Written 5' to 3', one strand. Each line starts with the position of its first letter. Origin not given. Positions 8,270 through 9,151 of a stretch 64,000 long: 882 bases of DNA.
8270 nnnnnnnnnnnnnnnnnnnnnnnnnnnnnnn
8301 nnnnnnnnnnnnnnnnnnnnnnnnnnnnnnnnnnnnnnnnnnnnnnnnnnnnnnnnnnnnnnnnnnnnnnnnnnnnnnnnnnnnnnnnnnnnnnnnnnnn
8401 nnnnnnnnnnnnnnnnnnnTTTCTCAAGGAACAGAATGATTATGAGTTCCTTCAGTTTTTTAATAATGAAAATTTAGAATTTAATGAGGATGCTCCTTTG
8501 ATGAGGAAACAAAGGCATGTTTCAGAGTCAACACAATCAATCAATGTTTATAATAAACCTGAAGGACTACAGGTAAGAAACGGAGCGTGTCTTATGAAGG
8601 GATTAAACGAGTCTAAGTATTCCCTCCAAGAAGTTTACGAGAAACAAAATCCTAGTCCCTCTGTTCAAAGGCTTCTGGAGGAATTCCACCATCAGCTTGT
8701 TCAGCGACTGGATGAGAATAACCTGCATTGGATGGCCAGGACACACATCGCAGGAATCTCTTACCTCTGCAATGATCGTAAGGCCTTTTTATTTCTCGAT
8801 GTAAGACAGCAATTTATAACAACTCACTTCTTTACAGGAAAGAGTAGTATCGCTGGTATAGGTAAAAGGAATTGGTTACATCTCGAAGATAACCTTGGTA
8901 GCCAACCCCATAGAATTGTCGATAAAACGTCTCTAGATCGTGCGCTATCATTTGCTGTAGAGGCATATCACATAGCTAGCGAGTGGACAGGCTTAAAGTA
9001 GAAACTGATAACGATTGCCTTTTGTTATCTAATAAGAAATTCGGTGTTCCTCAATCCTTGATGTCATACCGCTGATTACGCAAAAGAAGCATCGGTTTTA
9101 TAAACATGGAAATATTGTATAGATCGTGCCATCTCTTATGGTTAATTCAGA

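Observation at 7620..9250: AT-rich islet carrying a NucS/DUF91-like PD-(D/E)XK nuclease-domain protein with an unassigned C-terminal domain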

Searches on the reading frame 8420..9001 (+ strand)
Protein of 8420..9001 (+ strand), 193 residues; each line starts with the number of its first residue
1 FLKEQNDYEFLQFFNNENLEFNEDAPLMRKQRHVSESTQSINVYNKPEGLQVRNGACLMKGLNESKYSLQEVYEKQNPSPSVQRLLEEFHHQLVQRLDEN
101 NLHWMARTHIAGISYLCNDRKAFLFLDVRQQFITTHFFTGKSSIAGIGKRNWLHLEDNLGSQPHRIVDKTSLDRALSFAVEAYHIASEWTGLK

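Call 9: search_protein_families(library=phrogs, proteins=[window:8420-9001:+], max_evalue=1)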
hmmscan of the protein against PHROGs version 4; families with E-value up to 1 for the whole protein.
window:8420-9001:+ (193 aa): 0 families

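Call 23: search_protein_representatives(protein=window:8531-8998:+)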
Query: 156 residues. Proteins with E-value up to 0.001 (for the whole library): 77; up to 1e-10: 51; up to 1e-30: 8. The best 77 are listed.
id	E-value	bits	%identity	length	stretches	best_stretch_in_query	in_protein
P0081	1.4e-38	148.4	48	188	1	19-153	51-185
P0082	7.3e-36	139.6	45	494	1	7-154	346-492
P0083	1.2e-35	138.9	47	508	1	22-152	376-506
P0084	3.6e-35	137.3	50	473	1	22-151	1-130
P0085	1.7e-34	135.2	45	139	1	24-153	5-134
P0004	5.6e-33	130.2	43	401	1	23-155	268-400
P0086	1.7e-31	125.4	44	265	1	17-153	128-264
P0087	3.4e-31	124.4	44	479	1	21-152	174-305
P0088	2.6e-30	121.6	45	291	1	22-154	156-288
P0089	7.4e-30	120.1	44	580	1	23-150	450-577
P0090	9.9e-30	119.7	45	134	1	23-154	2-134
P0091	2.3e-29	118.5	41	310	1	12-156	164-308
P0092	7.5e-29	116.8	43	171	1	22-152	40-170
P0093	9.4e-29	116.5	42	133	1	23-153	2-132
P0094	2.5e-28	115.2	40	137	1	23-153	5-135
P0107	9.3e-20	87.3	36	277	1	21-150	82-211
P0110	7.6e-19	84.4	36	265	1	23-151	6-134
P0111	9.1e-19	84.1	38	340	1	25-152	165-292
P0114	1.9e-17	79.8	39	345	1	25-150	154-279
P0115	3.6e-17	78.9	36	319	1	17-153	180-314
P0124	6.2e-13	65.1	31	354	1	25-150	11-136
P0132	5.0e-10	55.7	27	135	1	25-149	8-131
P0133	5.6e-10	55.6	33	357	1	25-150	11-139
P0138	1.3e-08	51.1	30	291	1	24-149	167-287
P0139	1.3e-08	51.1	35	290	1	25-149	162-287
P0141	7.4e-08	48.7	27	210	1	25-148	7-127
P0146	1.1e-06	44.9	32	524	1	16-149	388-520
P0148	6.2e-06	42.4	32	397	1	25-151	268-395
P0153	5.6e-05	39.3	27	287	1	18-150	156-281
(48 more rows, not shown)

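Call 40: find_encoding_contigs(protein=P0141, flank=8000, max_places=3)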
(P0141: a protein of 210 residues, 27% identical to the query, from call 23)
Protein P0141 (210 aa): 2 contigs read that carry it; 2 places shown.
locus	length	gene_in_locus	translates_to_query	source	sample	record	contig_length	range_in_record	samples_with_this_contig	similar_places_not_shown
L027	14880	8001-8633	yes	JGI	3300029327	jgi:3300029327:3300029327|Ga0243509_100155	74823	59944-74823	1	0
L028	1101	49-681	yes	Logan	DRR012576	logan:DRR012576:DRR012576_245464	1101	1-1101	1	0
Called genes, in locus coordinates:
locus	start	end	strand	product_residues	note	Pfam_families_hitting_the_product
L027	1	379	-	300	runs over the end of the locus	PF02899:Phage_int_SAM_1, PF13495:Phage_int_SAM_4, PF00589:Phage_integrase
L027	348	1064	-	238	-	PF00589:Phage_integrase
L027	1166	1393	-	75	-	-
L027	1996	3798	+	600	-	PF08378:NERD, PF00580:UvrD-helicase (faint), PF13245:AAA_19 (weak), PF13361:UvrD_C, PF13538:UvrD_C_2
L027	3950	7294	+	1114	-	PF13482:RNase_H_2, PF13086:AAA_11 (faint), PF13245:AAA_19 (weak), PF13604:AAA_30 (weak), PF13087:AAA_12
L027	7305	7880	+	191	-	-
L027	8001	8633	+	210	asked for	-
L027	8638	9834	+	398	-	-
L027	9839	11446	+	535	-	PF09823:DUF2357, PF04411:PDDEXK_7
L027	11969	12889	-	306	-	-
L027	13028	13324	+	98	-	-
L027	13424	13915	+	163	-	PF12167:Arm-DNA-bind_2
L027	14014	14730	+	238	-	PF00589:Phage_integrase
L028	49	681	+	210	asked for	-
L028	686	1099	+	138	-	?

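Call 67: search_protein_families(library=pfam, proteins=[P0082, P0083, P0084, P0087, P0089, P0146, P0148, P0124, P0133, P0111], max_evalue=0.05)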
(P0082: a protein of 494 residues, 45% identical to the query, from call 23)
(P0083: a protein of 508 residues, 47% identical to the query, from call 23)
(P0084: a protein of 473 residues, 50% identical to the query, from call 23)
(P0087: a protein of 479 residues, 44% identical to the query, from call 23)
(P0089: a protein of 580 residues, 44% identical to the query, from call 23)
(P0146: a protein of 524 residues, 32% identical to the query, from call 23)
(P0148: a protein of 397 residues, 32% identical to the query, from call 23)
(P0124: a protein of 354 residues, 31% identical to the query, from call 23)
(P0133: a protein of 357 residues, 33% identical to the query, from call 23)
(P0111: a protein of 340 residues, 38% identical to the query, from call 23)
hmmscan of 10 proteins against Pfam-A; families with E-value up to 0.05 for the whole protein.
P0082 (494 aa): 0 families

P0083 (508 aa): 1 family
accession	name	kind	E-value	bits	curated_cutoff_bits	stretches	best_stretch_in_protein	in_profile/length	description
PF01939.22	NucS_C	-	0.0023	18.4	24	1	4-69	2-67/124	Endonuclease NucS C-terminal domain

P0084 (473 aa): 0 families

P0087 (479 aa): 2 families
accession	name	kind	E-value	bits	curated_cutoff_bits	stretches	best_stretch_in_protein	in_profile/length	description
PF22521.2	HypF_C_2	-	0.028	14.6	27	0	144-214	115-182/241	Carbamoyltransferase, Kae1-like Domain, second subdomain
PF12802.13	MarR_2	-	0.05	14.2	27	0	408-443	8-43/61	MarR family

P0089 (580 aa): 2 families
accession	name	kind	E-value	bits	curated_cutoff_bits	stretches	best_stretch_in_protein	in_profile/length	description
PF23870.1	DUF7225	-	3.8e-43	145.9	27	1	340-441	1-102/103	Domain of unknown function (DUF7225)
PF01939.22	NucS_C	-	0.00018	21.9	24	1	4-108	2-107/124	Endonuclease NucS C-terminal domain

P0146 (524 aa): 2 families
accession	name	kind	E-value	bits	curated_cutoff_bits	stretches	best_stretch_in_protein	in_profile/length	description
PF01939.22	NucS_C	-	9.4e-07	29.3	24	1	237-345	1-107/124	Endonuclease NucS C-terminal domain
PF03749.19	SfsA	-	0.027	14.7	22.8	0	256-296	20-59/138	Sugar fermentation stimulation protein RE domain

P0148 (397 aa): 1 family
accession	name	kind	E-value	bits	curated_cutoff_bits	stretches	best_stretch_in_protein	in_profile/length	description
PF01939.22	NucS_C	-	3.5e-08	33.9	24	1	111-219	1-107/124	Endonuclease NucS C-terminal domain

P0124 (354 aa): 2 families
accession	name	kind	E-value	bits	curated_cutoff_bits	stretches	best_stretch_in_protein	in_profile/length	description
PF16565.11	MIT_C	-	2.5e-35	121.9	25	1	210-349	1-140/142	Phospholipase D-like domain at C-terminus of MIT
PF25275.1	Golvesin_C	-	0.034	14.7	31.6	0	80-170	25-112/132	Golvesin C-terminal domain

P0133 (357 aa): 1 family
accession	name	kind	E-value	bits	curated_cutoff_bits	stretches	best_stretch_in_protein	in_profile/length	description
PF16565.11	MIT_C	-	2.3e-40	138.3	25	1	215-352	1-141/142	Phospholipase D-like domain at C-terminus of MIT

P0111 (340 aa): 0 families

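Call 68: search_protein_families(library=pfam, proteins=[P0114, P0115, P0091, P0088, P0138, P0139, P0153, P0107, P0110, P0086], max_evalue=0.05)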
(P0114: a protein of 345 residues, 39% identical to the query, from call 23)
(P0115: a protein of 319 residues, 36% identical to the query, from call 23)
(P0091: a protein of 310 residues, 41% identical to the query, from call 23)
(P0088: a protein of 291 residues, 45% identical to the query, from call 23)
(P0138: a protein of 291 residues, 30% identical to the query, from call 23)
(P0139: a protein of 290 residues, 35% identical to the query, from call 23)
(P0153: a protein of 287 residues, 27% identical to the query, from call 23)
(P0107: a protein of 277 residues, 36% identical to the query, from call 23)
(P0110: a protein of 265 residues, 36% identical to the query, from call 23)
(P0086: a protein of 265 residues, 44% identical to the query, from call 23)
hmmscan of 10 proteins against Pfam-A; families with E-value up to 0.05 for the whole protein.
P0114 (345 aa): 1 family
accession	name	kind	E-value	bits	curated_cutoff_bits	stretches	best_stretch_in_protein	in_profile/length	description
PF14338.12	Mrr_N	-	0.00035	21.1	29.5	1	30-93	21-83/87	Mrr N-terminal domain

P0115 (319 aa): 3 families
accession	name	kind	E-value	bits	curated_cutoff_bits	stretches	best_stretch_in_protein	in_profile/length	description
PF13588.12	HSDR_N_2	-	0.0018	18.8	25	1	13-52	48-87/110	Type I restriction enzyme R protein N terminus (HSDR_N)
PF13366.12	PDDEXK_3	-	0.034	14.9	22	0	17-51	71-104/117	PD-(D/E)XK nuclease superfamily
PF24644.1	DUF7638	-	0.04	14.4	27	0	55-125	31-99/106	Domain of unknown function (DUF7638)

P0091 (310 aa): 2 families
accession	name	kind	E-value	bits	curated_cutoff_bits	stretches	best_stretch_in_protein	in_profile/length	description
PF01939.22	NucS_C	-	3e-05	24.4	24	1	4-108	2-107/124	Endonuclease NucS C-terminal domain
PF12663.12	DUF3788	-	0.0025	18.2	25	1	193-270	13-90/128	Protein of unknown function (DUF3788)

P0088 (291 aa): 2 families
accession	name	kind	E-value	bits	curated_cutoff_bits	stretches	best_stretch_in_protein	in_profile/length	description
PF01939.22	NucS_C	-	4.2e-09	36.9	24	1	5-108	3-107/124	Endonuclease NucS C-terminal domain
PF03749.19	SfsA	-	0.0021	18.3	22.8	1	4-59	4-58/138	Sugar fermentation stimulation protein RE domain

P0138 (291 aa): 2 families
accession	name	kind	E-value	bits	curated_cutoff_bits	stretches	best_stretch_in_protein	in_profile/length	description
PF01939.22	NucS_C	-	9.8e-08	32.5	24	1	3-106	2-106/124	Endonuclease NucS C-terminal domain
PF03749.19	SfsA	-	0.016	15.5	22.8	1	26-80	27-71/138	Sugar fermentation stimulation protein RE domain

P0139 (290 aa): 1 family
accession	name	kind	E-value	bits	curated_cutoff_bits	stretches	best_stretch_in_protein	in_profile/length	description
PF01939.22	NucS_C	-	3.7e-09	37.1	24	1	5-112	1-107/124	Endonuclease NucS C-terminal domain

P0153 (287 aa): 1 family
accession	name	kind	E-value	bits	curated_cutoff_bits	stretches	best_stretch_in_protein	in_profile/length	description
PF01939.22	NucS_C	-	2e-06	28.3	24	1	3-107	2-107/124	Endonuclease NucS C-terminal domain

P0107 (277 aa): 1 family
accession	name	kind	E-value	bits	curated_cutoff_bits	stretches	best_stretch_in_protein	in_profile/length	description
PF14353.12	CpXC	-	0.032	14.7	25.4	0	21-61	2-42/121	CpXC protein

P0110 (265 aa): 1 family
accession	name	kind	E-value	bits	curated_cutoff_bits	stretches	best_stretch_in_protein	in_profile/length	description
PF01844.29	HNH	-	1.1e-06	29.1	21.4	1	194-250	1-47/47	HNH endonuclease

P0086 (265 aa): 0 families

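Call 91: find_encoding_contigs(protein=P0132, flank=6000, max_places=2)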
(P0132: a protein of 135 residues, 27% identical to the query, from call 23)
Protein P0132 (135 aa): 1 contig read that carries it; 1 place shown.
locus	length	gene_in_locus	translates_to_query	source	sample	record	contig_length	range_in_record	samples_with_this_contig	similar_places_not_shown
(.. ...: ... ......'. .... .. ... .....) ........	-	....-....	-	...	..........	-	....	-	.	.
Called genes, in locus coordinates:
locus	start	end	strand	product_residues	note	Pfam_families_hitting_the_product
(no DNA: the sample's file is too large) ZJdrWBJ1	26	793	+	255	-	PF07728:AAA_5, PF28529:McrB_lid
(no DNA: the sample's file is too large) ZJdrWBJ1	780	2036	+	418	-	PF10117:McrBC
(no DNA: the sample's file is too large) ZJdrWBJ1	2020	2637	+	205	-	-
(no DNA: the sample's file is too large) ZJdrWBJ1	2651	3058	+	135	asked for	-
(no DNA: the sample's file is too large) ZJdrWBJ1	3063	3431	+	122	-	PF20118:DUF6508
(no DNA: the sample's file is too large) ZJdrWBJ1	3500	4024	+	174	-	-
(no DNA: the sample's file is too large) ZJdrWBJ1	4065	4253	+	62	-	-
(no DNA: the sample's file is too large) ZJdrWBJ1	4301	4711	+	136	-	-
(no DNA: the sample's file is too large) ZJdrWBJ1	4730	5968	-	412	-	PF17293:Arm-DNA-bind_5, PF13102:Phage_int_SAM_5, PF00589:Phage_integrase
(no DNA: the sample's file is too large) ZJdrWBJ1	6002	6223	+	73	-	-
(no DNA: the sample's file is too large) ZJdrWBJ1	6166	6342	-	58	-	?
